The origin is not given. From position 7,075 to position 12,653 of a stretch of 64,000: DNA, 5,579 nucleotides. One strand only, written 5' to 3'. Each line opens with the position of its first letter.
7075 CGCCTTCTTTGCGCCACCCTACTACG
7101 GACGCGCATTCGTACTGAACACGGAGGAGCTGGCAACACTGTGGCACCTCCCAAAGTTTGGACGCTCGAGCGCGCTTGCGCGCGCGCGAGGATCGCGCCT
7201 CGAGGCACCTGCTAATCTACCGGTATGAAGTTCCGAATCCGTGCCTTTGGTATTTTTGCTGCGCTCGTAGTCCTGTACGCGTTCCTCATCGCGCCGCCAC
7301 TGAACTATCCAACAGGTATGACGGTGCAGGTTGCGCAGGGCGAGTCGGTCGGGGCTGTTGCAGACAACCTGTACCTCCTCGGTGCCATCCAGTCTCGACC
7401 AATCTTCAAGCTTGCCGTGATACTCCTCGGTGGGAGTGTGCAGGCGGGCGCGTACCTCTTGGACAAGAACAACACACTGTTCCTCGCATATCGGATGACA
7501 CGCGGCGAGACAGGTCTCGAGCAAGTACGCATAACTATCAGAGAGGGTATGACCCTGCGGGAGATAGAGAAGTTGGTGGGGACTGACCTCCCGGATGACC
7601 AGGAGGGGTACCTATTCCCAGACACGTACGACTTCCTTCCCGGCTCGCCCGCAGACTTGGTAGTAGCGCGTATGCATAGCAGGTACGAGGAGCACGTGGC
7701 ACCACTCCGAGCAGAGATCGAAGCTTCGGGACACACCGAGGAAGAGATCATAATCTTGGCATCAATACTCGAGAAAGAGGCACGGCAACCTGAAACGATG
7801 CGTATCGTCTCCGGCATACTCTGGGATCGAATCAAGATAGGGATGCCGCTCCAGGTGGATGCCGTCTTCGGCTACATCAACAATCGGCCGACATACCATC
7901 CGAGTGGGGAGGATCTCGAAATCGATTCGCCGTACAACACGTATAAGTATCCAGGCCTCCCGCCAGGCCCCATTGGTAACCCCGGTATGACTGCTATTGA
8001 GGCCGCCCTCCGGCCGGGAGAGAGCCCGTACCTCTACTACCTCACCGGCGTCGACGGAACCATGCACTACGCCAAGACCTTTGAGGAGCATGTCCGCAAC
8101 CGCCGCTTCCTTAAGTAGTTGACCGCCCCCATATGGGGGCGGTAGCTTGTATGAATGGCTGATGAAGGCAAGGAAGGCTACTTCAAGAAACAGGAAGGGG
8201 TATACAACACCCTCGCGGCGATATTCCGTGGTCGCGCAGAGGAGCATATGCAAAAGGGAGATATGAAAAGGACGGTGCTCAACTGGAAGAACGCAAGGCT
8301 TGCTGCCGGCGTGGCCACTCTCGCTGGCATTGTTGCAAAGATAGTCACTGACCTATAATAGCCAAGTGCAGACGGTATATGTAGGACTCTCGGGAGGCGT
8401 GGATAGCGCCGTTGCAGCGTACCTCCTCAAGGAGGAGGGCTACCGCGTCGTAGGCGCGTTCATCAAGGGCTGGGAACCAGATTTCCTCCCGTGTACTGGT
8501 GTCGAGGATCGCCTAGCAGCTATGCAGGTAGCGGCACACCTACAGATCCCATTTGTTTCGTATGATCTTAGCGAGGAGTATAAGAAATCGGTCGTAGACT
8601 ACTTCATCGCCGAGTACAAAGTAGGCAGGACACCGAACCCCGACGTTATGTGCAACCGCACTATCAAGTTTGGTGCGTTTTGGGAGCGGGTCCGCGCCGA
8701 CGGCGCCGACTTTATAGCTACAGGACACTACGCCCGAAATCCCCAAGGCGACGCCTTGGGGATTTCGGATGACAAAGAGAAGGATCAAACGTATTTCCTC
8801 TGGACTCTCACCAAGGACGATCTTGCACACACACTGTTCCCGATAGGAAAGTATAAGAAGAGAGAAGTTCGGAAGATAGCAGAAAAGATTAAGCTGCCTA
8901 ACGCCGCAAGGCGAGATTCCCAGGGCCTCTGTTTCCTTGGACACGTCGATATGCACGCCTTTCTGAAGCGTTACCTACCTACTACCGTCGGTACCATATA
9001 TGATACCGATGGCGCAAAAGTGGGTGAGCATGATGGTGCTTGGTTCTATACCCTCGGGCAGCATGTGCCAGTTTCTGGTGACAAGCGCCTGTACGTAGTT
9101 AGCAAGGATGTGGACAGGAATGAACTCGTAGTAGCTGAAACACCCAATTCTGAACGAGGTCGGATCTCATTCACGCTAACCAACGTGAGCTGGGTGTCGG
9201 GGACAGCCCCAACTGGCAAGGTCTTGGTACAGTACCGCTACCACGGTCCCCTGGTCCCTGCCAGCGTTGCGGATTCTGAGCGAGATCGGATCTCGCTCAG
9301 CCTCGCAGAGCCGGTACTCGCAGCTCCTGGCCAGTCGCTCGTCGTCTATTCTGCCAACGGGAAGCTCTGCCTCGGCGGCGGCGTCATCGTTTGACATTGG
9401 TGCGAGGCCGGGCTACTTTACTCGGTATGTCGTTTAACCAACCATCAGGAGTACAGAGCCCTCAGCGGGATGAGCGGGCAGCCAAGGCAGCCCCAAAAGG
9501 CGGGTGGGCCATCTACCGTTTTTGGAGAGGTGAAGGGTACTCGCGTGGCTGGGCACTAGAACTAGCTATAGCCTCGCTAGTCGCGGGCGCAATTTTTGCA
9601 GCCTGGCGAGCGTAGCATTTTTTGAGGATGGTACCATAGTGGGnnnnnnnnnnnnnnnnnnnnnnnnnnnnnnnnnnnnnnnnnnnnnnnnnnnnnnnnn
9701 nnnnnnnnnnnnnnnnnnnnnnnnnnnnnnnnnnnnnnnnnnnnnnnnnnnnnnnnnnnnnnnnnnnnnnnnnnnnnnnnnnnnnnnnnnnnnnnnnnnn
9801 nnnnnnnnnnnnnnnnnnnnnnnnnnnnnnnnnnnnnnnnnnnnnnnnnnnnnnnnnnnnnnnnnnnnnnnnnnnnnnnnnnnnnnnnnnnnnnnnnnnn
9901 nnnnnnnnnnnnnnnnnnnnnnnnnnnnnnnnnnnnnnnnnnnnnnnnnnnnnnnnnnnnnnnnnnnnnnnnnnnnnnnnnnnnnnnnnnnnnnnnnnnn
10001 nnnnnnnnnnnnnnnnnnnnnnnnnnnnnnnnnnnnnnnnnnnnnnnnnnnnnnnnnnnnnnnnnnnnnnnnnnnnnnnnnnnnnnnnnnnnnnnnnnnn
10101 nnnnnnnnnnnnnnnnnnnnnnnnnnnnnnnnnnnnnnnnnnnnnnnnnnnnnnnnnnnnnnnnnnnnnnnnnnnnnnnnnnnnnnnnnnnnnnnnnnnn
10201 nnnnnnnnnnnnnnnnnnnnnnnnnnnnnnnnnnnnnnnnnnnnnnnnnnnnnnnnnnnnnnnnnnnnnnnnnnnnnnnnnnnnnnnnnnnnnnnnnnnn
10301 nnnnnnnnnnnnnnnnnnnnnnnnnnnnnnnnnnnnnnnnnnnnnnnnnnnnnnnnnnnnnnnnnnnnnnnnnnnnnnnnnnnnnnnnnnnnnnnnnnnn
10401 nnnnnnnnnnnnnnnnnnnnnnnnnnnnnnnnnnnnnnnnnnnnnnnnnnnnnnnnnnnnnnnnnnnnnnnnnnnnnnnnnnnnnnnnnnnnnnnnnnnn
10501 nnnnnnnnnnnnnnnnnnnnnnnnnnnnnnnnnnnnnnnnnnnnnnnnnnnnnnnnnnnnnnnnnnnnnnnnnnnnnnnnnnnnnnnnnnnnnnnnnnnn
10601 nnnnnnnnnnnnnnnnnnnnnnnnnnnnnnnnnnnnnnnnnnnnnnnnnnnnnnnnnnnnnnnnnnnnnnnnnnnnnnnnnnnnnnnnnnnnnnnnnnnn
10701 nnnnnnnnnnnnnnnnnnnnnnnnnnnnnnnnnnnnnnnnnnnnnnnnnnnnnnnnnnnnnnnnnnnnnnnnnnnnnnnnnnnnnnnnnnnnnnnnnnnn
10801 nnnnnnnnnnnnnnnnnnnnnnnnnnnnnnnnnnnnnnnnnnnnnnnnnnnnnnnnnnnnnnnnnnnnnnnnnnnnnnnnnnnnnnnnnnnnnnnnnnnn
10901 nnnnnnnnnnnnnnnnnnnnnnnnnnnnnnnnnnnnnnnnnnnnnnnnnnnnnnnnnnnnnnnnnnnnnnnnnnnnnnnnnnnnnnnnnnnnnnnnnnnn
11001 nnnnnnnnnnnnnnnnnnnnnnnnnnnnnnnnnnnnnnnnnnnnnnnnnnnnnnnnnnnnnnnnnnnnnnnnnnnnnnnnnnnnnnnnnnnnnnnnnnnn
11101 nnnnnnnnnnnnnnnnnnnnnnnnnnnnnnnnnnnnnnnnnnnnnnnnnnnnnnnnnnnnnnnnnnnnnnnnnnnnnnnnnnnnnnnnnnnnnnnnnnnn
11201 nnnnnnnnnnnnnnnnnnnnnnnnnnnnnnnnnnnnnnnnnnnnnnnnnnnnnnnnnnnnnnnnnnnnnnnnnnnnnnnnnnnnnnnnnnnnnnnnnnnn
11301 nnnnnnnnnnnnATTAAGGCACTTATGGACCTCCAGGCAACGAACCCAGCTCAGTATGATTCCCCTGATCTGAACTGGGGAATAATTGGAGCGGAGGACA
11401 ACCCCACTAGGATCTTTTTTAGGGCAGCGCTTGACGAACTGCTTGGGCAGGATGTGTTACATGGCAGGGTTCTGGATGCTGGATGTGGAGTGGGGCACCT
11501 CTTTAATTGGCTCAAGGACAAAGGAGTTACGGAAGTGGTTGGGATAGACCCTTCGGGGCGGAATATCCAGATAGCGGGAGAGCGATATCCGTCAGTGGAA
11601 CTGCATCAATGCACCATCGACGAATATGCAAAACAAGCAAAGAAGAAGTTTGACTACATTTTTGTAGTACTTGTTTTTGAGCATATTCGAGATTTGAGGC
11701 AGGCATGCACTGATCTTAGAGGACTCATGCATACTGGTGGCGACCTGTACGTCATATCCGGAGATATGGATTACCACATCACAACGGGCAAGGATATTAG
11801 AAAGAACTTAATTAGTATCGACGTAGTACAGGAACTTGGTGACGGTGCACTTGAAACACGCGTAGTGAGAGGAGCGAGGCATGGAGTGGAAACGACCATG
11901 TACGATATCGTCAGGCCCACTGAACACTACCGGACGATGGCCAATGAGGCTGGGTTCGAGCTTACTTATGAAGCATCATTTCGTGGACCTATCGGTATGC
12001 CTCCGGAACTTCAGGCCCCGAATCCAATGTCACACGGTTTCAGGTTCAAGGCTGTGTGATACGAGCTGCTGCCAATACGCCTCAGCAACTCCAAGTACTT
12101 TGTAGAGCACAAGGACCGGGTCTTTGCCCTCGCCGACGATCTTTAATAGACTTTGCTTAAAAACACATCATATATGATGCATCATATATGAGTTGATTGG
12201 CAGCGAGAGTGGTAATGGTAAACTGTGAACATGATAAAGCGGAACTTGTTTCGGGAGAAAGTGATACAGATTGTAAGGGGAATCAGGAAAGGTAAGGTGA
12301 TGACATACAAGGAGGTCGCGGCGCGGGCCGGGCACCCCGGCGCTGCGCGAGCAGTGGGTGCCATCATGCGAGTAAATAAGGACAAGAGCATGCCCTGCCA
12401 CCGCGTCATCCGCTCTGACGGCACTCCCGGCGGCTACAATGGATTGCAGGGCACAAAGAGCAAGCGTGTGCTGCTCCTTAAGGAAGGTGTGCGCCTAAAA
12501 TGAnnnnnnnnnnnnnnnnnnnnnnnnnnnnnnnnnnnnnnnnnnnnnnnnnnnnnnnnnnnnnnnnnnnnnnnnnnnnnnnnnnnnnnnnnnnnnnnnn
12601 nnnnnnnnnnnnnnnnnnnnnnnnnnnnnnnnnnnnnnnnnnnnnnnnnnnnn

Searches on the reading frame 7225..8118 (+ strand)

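Call 88: search_protein_families(library=pfam, proteins=[window:7225-8118:+], max_evalue=0.001)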
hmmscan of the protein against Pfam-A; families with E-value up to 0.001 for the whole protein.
window:7225-8118:+ (297 aa): 1 family
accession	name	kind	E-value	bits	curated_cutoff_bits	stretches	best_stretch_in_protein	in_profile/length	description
PF02618.21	YceG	-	2.8e-65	221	32.4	1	34-293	1-273/275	YceG-like family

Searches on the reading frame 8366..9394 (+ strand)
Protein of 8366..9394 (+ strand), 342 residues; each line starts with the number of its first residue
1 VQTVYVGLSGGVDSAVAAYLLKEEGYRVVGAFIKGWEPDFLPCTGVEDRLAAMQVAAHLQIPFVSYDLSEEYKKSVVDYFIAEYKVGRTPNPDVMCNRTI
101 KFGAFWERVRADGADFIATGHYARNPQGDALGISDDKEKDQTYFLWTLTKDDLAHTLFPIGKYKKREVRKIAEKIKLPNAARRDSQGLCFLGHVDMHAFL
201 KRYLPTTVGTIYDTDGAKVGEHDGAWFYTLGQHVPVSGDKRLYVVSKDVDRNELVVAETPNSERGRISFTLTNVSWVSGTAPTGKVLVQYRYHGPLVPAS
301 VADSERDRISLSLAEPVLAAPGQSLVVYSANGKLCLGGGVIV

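Call 88: search_protein_families(library=pfam, proteins=[window:8366-9394:+], max_evalue=0.001)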
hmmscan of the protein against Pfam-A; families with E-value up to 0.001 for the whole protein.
window:8366-9394:+ (342 aa): 5 families
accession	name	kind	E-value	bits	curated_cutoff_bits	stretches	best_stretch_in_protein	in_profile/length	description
PF03054.22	tRNA_Me_trans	-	1.7e-67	227.4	20.6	1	3-192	2-201/202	tRNA methyl transferase HUP domain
PF20259.3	tRNA_Me_trans_M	-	2.7e-16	59.3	27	1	198-257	2-65/66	tRNA methyl transferase PRC-barrel domain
PF20258.4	tRNA_Me_trans_C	-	4.1e-13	49.9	20.6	1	268-341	3-77/77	Aminomethyltransferase beta-barrel domain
PF02540.23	NAD_synthase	-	2.5e-06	27.3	21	1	2-179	19-170/242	NAD synthase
PF00733.27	Asn_synthase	-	0.0006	20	21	1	6-70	22-81/354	Asparagine synthase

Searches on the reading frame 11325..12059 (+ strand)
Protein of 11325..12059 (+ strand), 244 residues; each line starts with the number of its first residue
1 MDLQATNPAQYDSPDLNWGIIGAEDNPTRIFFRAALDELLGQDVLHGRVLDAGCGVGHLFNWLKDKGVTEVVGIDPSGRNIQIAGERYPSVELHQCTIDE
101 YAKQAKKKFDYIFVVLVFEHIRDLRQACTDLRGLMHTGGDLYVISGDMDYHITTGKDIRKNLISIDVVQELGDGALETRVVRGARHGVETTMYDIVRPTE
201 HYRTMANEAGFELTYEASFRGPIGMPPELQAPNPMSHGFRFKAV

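Call 15: search_protein_families(library=pfam, proteins=[window:11325-12059:+], max_evalue=0.01)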
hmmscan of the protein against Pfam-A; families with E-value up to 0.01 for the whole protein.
window:11325-12059:+ (244 aa): 9 families
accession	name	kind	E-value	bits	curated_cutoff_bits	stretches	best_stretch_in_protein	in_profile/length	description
PF13489.12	Methyltransf_23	-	9.4e-17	61.7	27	1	33-145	10-118/164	Methyltransferase domain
PF08241.18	Methyltransf_11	-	2.2e-14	54.3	21.2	1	50-142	1-94/95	Methyltransferase domain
PF13649.12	Methyltransf_25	-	7.8e-14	52.6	27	1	49-139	1-97/97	Methyltransferase domain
PF08242.18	Methyltransf_12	-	2.7e-13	50.9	30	1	50-141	1-98/98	Methyltransferase domain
PF13847.12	Methyltransf_31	-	1.3e-11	44.8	27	1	47-148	5-114/145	Methyltransferase domain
PF07021.18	MetW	-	3.7e-06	27.1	21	1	47-123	15-90/193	Methionine biosynthesis protein MetW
PF05175.20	MTS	-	7.6e-05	22.8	23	1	40-113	27-103/170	Methyltransferase small domain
PF08003.17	Methyltransf_9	-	0.0016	17.9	23.8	1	47-148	117-226/315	Protein of unknown function (DUF1698)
PF02353.26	CMAS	-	0.0029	17.4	27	1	48-143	65-164/273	Mycolic acid cyclopropane synthetase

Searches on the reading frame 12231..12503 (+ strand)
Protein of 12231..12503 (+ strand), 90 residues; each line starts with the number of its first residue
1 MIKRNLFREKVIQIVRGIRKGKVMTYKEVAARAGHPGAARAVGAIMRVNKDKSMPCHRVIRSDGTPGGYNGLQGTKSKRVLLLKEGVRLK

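Call 15: search_protein_families(library=pfam, proteins=[window:12231-12503:+], max_evalue=0.01)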
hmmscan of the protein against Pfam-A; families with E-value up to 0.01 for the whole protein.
window:12231-12503:+ (90 aa): 1 family
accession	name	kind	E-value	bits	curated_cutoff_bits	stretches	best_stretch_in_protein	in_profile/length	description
PF01035.26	DNA_binding_1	-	8.9e-26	90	27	1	7-87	2-81/81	6-O-methylguanine DNA methyltransferase, DNA binding domain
